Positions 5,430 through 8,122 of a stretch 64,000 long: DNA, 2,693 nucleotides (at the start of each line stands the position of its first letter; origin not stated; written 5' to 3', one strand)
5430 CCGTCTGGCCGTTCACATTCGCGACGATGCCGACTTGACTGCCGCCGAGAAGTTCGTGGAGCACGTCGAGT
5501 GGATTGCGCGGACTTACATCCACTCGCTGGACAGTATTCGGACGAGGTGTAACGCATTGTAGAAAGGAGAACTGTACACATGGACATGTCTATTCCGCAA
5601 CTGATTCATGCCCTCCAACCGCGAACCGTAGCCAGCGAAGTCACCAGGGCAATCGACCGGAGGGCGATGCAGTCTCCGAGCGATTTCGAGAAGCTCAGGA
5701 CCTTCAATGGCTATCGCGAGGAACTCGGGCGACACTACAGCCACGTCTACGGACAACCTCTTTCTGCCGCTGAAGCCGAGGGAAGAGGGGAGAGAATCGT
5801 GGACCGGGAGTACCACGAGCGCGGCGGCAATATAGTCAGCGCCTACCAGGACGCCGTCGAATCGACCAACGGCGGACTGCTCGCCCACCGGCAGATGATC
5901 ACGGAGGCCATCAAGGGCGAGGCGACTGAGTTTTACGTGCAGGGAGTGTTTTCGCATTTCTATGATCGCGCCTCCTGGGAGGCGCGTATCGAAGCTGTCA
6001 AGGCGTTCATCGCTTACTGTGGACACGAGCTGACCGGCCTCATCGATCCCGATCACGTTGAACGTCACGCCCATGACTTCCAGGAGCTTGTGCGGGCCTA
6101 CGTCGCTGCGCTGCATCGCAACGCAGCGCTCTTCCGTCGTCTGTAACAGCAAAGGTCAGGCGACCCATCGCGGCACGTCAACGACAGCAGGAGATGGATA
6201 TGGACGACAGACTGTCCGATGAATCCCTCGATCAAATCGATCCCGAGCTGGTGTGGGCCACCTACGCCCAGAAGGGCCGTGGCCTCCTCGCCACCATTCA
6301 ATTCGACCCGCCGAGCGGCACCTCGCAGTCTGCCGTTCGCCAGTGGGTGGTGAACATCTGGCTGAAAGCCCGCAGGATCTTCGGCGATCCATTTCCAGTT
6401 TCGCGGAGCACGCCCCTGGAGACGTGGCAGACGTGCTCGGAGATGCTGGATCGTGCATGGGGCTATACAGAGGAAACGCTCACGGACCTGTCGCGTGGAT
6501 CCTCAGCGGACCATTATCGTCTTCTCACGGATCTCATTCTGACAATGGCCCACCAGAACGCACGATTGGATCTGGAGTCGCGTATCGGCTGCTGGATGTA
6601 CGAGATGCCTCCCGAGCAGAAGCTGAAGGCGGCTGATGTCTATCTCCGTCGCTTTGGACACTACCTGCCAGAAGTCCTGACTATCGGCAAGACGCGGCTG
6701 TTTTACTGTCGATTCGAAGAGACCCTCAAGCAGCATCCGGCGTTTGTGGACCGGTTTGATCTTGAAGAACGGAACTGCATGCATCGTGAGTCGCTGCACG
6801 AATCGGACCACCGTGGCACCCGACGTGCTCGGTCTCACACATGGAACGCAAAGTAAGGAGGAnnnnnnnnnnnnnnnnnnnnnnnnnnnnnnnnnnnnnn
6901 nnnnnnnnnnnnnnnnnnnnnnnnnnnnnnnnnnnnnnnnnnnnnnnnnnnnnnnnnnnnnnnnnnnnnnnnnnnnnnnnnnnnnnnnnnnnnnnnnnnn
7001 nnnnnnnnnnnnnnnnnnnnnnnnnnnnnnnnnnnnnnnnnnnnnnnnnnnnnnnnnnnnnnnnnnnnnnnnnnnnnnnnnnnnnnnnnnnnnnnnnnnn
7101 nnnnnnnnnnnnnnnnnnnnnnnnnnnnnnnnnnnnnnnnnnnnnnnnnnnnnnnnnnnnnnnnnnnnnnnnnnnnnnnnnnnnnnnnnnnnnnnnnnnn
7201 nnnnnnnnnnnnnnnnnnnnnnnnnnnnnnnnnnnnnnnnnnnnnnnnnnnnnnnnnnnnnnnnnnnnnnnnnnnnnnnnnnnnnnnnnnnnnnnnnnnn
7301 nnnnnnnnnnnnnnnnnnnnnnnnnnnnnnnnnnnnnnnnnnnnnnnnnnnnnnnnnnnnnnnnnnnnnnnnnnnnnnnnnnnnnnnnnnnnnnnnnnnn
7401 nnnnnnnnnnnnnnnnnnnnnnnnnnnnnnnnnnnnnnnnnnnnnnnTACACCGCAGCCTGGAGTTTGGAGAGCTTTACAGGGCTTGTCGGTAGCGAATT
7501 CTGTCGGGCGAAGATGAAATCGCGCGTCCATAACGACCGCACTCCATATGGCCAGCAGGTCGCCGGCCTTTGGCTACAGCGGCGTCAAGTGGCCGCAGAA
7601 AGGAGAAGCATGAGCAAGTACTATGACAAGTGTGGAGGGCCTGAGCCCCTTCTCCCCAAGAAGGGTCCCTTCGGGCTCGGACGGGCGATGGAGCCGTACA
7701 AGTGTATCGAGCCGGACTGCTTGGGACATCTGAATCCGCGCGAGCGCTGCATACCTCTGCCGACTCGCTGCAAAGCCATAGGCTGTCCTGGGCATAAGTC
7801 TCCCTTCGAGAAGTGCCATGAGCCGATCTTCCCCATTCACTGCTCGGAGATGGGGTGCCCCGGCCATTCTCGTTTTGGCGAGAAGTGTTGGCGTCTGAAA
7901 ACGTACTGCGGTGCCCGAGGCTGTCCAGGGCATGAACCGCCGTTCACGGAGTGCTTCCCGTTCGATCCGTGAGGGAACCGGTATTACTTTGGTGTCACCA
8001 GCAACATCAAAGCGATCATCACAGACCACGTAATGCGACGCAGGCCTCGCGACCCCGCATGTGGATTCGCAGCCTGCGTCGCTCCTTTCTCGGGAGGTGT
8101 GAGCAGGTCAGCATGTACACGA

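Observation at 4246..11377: Five paralogous proteins sharing a ~60-80-aa C-terminal module, clustered around the ATPase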

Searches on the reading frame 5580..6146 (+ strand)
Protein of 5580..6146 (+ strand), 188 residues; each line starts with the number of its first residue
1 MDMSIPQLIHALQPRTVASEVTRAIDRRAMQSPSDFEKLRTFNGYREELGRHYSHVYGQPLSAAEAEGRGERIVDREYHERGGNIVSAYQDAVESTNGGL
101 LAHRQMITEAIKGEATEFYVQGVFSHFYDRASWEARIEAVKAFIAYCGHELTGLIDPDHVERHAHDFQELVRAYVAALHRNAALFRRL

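Call 3: search_protein_families(library=pfam, proteins=[window:5580-6146:+], max_evalue=0.1)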
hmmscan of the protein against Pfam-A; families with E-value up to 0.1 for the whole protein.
window:5580-6146:+ (188 aa): 0 families

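Call 6: search_protein_families(library=ncbifam, proteins=[window:5580-6146:+], max_evalue=0.1)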
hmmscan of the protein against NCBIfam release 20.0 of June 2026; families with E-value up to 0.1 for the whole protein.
window:5580-6146:+ (188 aa): 0 families

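Call 7: search_protein_families(library=padloc, proteins=[window:5580-6146:+], max_evalue=0.1)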
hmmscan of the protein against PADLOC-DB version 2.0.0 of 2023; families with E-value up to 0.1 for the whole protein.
window:5580-6146:+ (188 aa): 0 families

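Call 8: search_protein_families(library=phrogs, proteins=[window:5580-6146:+], max_evalue=0.1)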
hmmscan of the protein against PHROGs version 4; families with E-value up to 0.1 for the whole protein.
window:5580-6146:+ (188 aa): 0 families

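Call 34: predict_structure(alignment_id=A3)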
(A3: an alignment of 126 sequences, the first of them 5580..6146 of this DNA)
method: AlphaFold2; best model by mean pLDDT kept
length: 188 residues; sequences in the alignment: 126
mean_pLDDT: 90.7   pTM: 0.84
mean pLDDT of the five models: 90.7, 90.6, 90.1, 89.6, 88.9
residues with pLDDT >= 90: 143; 70-90: 38; 50-70: 3; < 50: 4
segments of 3 or more residues with pLDDT < 50: none
pLDDT, mean of each block of 10 residues (from residue 1): 89 92 94 92 97 95 97 96 96 95 96 94 95 95 84 80 91 86 53
secondary structure, 60 per line:
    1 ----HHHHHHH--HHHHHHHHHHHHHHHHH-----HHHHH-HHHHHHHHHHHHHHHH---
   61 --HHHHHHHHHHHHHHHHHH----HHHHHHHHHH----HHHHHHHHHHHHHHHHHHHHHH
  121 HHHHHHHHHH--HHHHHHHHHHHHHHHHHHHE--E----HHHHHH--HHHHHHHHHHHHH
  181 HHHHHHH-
elements in order: H5-11 H14-30 H36-40 H42-57 H63-80 H85-94 H99-130 H133-151 H160-165 H168-187

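Call 37: fold_search(model_id=the predicted structure, library=pdb)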
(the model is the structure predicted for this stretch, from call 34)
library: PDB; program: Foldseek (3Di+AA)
matches with E <= 10: 59; with E <= 0.001: 0
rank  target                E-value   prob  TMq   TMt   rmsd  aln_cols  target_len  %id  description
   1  9eah_A                2.4e+00  0.05  0.17  0.11  18.4       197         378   14  Structure of nanobody AT209 in complex with the olmesartan-bound angiotensin II type I receptor (AT1R) (released 2025-03-05)
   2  9lni                  2.4e+00  0.04  0.15  0.14  18.2       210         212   12  Crystal structure of the de novo designed protein ZZ1 (released 2025-06-04)
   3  2nsa                  2.8e+00  0.10  0.25  0.27  13.0       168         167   12  Structures of and interactions between domains of trigger factor from Themotoga maritim (released 2007-03-27)
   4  9lmp_R                3.2e+00  0.04  0.17  0.11  19.3       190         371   15  Cryo-EM structure of antagonist-bounded inactive human GPR4 (released 2025-07-02)
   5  4l6g_A                3.7e+00  0.04  0.20  0.12  18.8       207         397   11  Crystal Structure of P450cin Y81F mutant, crystallized in 7 mM 1,8-cineole (released 2013-07-24)
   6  7nvo_Z                3.7e+00  0.04  0.13  0.09  18.2       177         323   14  Human TRiC complex in open state with nanobody bound (released 2022-03-02)
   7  5k3h_A                4.1e+00  0.05  0.20  0.09  17.7       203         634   10  Crystals structure of Acyl-CoA oxidase-1 in Caenorhabditis elegans, Apo form-II (released 2016-08-24)
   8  6y6b_A                4.3e+00  0.06  0.19  0.17  15.6       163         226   13  Crystal structure of human 14-3-3 gamma in complex with CaMKK2 14-3-3 binding motif Ser100 and 16-OMe-Fusicoccin H (released 2021-02-03)
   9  4lht_A                4.3e+00  0.04  0.20  0.12  17.7       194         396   14  Crystal Structure of P450cin Y81F mutant, crystallized in 3 mM 1,8-cineole (released 2013-07-24)
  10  9eaj_A                4.5e+00  0.03  0.17  0.12  18.6       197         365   13  Structure of nanobody AT206 in complex with the angiotensin II type I receptor (AT1R) (released 2025-03-05)
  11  6z0c_D                4.5e+00  0.03  0.15  0.15  21.1       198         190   11  Structure of in silico modelled artificial Maquette-3 protein (released 2021-03-17)
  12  3we9                  4.5e+00  0.03  0.17  0.14  18.1       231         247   12  The crystal structure of YisP from Bacillus subtilis subsp. subtilis strain 168 (released 2014-07-02)
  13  2po4                  4.7e+00  0.13  0.21  0.05   8.0        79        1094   10  X-ray crystal structure of polymerase domain of the bacteriophage N4 virion RNA polymerase (released 2008-04-01)
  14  6uth_a                5.0e+00  0.06  0.22  0.20  13.5       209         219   11  Allosteric coupling between alpha-rings of 20S proteasome, 20S proteasome singly capped with a PA26/E102A_PANc, togeth (released 2020-09-09)
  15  9ci3_B                5.0e+00  0.06  0.21  0.17  16.4       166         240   15  Structure of the LRRK2/14-3-3 complex (released 2025-09-03)
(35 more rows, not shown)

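Call 42: fold_search(model_id=the predicted structure, library=viral)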
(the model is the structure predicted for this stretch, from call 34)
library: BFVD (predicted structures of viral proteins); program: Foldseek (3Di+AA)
matches with E <= 10: 69; with E <= 0.001: 0
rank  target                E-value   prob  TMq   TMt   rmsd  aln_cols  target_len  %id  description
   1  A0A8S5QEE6            8.7e-01  0.20  0.19  0.16  13.8       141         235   13  Uncharacterized protein [Siphoviridae sp. ctbvd11]
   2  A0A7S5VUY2            1.3e+00  0.10  0.24  0.10  18.3       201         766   15  (no name in the UniProt tables at hand)
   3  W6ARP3                1.8e+00  0.11  0.20  0.10  16.4       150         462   12  Uncharacterized protein [Erwinia phage Ea35-70]
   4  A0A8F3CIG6            2.5e+00  0.08  0.21  0.16  16.4       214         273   12  Uncharacterized protein [Ranid herpesvirus 4]
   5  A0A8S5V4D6            2.6e+00  0.06  0.19  0.07  16.8       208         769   12  Tail tape measure protein [Myoviridae sp. ctKkB1]
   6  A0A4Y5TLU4            3.3e+00  0.04  0.18  0.11  22.3       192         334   11  (no name in the UniProt tables at hand)
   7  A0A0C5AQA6            3.4e+00  0.04  0.19  0.13  18.7       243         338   13  ORF125 [Spodoptera frugiperda granulovirus]
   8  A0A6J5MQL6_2          3.4e+00  0.04  0.17  0.06  14.8       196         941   10  Peptidoglycan binding-like [uncultured Caudovirales phage]
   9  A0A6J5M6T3            3.4e+00  0.03  0.14  0.06  16.3       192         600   11  Uncharacterized protein [uncultured Caudovirales phage]
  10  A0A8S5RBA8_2          3.4e+00  0.03  0.17  0.05  26.6       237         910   12  Chromosome segregation ATPase [virus sp. ctmTa7]
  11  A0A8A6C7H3            4.0e+00  0.04  0.19  0.09  18.6       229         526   12  (no name in the UniProt tables at hand)
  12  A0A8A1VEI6            4.1e+00  0.28  0.30  0.43   8.0        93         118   12  (no name in the UniProt tables at hand)
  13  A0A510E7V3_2          4.1e+00  0.08  0.22  0.06  12.8       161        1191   19  (no name in the UniProt tables at hand)
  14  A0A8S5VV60            4.3e+00  0.04  0.15  0.09  14.9       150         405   12  (no name in the UniProt tables at hand)
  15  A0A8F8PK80            4.6e+00  0.03  0.17  0.11  18.5       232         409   10  Uncharacterized protein [Clandestinovirus]
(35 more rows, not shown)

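Call 43: search_solved_structures(query=A3, max_evalue=10)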
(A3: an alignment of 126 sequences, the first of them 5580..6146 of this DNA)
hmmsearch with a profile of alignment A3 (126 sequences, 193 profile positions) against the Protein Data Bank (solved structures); distinct sequences matched with E-value up to 10: 33.
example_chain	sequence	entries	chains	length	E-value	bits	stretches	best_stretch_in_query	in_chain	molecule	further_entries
7p70_A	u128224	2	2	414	0.17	14.7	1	78-169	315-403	Beta-1-syntrophin,Annexin A2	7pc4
7tbj_D1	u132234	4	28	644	0.17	14.7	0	133-162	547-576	NUP93 SOL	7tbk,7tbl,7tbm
7mw0_A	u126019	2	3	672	0.19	14.5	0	133-162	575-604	Nuclear pore complex protein Nup93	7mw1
7zvn_A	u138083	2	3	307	0.22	14.3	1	77-169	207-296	Annexin A2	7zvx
1avc_A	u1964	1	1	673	0.23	14.2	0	107-166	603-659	ANNEXIN VI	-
1xjl_A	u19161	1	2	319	0.29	13.9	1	78-169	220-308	Annexin A2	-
1w45_A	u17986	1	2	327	0.32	13.8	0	127-163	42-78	ANNEXIN A8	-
1w3w_A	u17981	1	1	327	0.32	13.8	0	127-163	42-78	ANNEXIN A8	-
3lg7_A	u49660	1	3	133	0.32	13.8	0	136-191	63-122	4E10_S0_1EZ3A_002_C (T246)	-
29sb_A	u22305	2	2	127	0.33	13.7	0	68-119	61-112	KABLE2.5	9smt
5lpx_A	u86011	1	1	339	0.33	13.7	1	78-169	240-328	Annexin A2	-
1w7b_A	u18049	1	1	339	0.34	13.7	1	78-169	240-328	ANNEXIN A2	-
5lpu_A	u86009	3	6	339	0.34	13.7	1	78-169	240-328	Annexin A2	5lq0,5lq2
5ijn_C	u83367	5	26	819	0.37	13.6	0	133-162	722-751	NUCLEAR PORE COMPLEX PROTEIN NUP93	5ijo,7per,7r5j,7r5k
7pc5_A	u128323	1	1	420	0.38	13.6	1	78-169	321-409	PDZ domain-containing protein 7,Annexin A2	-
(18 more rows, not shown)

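Call 46: search_protein_representatives(alignment_id=A3)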
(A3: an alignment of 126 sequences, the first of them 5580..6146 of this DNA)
Query: 126 sequences, 193 profile positions. Proteins with E-value up to 0.001 (for the whole library): 1916; up to 1e-10: 1379; up to 1e-30: 292. The best 150 are listed.
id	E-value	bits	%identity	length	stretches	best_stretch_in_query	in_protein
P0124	7.7e-80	283.4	-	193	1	1-193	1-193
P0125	1.4e-77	276.0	-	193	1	1-193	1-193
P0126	2.0e-74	265.7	-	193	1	1-193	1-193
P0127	2.7e-71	255.5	-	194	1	1-193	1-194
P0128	2.0e-69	249.4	-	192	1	1-192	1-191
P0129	8.9e-68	244.0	-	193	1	1-193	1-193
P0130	1.0e-66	240.6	-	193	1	1-192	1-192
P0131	1.0e-65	237.3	-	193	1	1-193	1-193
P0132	7.8e-65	234.4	-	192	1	3-192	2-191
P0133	9.8e-65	234.1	-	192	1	1-193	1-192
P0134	5.5e-64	231.7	-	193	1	1-193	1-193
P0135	2.5e-63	229.5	-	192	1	1-193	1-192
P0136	2.1e-62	226.5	-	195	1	1-193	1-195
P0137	2.2e-62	226.4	-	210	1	2-192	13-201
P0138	7.7e-62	224.7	-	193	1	1-193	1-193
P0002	1.2e-48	181.6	-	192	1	1-191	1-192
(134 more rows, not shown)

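Call 47: find_related_loci(query=A3, collection=genome_contigs, flank=10000)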
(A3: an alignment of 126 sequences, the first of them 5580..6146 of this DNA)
Query A3 (188 aa) in genome_contigs; peptide patterns used: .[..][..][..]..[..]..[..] (x = any residue, [..] = any of these).
88 stretches matched a pattern; 42 encode a relative of the query (tblastn E <= 1e-3); 42 distinct loci.
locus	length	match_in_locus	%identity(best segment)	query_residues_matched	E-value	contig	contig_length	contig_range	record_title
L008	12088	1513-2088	36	3-188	9e-39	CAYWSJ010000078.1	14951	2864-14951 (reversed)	MAG TPA_asm: uncultured Bacteroidales bacterium isolate binchicken_co13_419 genome assembly, contig: NODE_5977_length_14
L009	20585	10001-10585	37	1-188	3e-38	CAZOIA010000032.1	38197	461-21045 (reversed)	MAG TPA_asm: uncultured Planctomycetales bacterium isolate binchicken_co262_338 genome assembly, contig: NODE_888_length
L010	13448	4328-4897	37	5-188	9e-38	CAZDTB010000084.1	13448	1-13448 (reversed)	MAG TPA_asm: uncultured Planctomycetales bacterium isolate SRP214966_co2_72 genome assembly, contig: NODE_7524_length_13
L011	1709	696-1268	36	4-188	3e-37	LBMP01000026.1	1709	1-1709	Desulfocarbo indianensis strain SCBM scaffold27.1, whole genome shotgun sequence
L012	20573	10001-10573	35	4-188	6e-37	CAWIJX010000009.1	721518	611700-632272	MAG: uncultured Phycisphaerales bacterium isolate MFD03726.bin.2.35 genome assembly, contig: contig_53846, whole genome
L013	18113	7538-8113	36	3-188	2e-36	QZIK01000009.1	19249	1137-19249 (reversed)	MAG: Desulfobacteraceae bacterium isolate SURF_67 Ga0104751_1004224, whole genome shotgun sequence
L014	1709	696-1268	36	4-188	1e-36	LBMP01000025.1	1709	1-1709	Desulfocarbo indianensis strain SCBM scaffold26.1, whole genome shotgun sequence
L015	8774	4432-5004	34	4-188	1e-35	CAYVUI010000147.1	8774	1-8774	MAG TPA_asm: uncultured Pirellulales bacterium isolate SRP141376_co4_233 genome assembly, contig: NODE_13070_length_8774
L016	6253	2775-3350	36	3-188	5e-35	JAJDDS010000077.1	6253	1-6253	MAG: Phycisphaerae bacterium isolate OFTM321 OFTM321_76, whole genome shotgun sequence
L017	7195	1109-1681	34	4-188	2e-35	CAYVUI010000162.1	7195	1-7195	MAG TPA_asm: uncultured Pirellulales bacterium isolate SRP141376_co4_233 genome assembly, contig: NODE_16776_length_7195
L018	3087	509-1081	35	4-188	3e-35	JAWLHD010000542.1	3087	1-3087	MAG: Anaerohalosphaeraceae bacterium isolate 30dZY2.bin.36 NODE_40656_length_3087_cov_2.028112, whole genome shotgun seq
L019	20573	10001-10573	39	3-187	8e-35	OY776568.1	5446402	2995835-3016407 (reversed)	MAG: Phycisphaerae bacterium isolate 383648cc-b706-4f19-8acf-b8ba9176e0b9 genome assembly, chromosome: 1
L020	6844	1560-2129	36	5-188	2e-34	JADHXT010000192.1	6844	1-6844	MAG: Candidatus Brocadiia bacterium isolate BS750m-G60 BS-750m-C22890, whole genome shotgun sequence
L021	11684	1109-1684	34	3-188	1e-34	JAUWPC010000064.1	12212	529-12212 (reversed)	MAG: Desulfobacteraceae bacterium isolate CSMAG_2466 CSMAG_2466_k141_678703_length_12212_cov_23.9581, whole genome shotg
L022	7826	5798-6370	34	4-188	5e-34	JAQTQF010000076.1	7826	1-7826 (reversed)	MAG: Phycisphaerae bacterium isolate STB_133 NODE_26157_length_7826_cov_2.974802_Sandtown_B, whole genome shotgun sequen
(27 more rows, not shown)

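Call 51: find_related_loci(query=A3, collection=viral_contigs, flank=10000)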
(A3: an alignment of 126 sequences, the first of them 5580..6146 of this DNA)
Query A3 (188 aa) in viral_contigs; peptide patterns used: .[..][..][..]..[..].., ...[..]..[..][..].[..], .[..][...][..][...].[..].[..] (x = any residue, [..] = any of these).
210 stretches matched a pattern, but none encodes a relative of the query by tblastn (E <= 1e-3).

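Call 94: list_cluster_members(proteins=[window:5580-6146:+, window:8269-10782:+, window:6869-7447:+, window:10769-11377:+, P0002])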
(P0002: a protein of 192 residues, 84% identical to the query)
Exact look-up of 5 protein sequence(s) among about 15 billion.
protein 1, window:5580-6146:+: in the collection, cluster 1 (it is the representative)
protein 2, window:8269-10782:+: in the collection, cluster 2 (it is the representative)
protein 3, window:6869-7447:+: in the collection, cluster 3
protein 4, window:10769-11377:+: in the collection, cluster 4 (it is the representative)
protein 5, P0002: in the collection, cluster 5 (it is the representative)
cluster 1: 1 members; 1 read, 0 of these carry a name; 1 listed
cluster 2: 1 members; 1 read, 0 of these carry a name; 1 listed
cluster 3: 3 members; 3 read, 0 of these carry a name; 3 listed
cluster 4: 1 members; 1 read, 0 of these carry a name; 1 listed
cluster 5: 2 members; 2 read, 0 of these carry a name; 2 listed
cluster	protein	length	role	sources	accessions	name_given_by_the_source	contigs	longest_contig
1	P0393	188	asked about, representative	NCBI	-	-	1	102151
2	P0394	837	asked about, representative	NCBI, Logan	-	-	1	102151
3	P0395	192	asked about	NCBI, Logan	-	-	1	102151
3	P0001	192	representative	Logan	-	-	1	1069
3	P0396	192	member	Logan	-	-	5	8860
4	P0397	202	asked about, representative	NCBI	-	-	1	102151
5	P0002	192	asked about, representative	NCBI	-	-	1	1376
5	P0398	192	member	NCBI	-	-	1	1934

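Call 95: find_encoding_contigs(protein=window:5580-6146:+, flank=10000, max_places=2)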
Protein window:5580-6146:+ (188 aa): no gene with exactly this product is on record in the collection.

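Call 96: find_encoding_contigs(protein=P0393, flank=10000, max_places=2)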
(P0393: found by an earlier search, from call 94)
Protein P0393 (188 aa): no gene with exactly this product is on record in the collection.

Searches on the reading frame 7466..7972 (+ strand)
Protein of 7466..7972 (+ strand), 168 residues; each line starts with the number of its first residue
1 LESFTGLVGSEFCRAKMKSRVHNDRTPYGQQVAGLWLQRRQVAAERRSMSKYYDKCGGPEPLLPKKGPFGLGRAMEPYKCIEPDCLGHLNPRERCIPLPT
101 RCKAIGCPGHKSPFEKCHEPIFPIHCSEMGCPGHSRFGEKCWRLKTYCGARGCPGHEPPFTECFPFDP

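Call 3: search_protein_families(library=pfam, proteins=[window:7466-7972:+], max_evalue=0.1)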
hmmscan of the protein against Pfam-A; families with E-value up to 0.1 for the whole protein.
window:7466-7972:+ (168 aa): 0 families

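Call 6: search_protein_families(library=ncbifam, proteins=[window:7466-7972:+], max_evalue=0.1)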
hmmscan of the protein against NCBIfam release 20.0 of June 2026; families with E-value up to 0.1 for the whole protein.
window:7466-7972:+ (168 aa): 0 families

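Call 7: search_protein_families(library=padloc, proteins=[window:7466-7972:+], max_evalue=0.1)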
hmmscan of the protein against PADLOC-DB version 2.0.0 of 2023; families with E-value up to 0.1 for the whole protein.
window:7466-7972:+ (168 aa): 0 families

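Call 8: search_protein_families(library=phrogs, proteins=[window:7466-7972:+], max_evalue=0.1)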
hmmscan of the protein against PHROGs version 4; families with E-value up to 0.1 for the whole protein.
window:7466-7972:+ (168 aa): 0 families

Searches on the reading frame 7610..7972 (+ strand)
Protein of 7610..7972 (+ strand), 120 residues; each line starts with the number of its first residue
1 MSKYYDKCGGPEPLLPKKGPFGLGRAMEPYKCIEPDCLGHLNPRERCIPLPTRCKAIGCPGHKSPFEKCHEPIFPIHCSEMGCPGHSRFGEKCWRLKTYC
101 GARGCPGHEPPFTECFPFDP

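Call 105: search_protein_families(library=pfam, proteins=[window:7610-7972:+], max_evalue=0.01)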
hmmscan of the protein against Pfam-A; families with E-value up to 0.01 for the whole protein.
window:7610-7972:+ (120 aa): 0 families
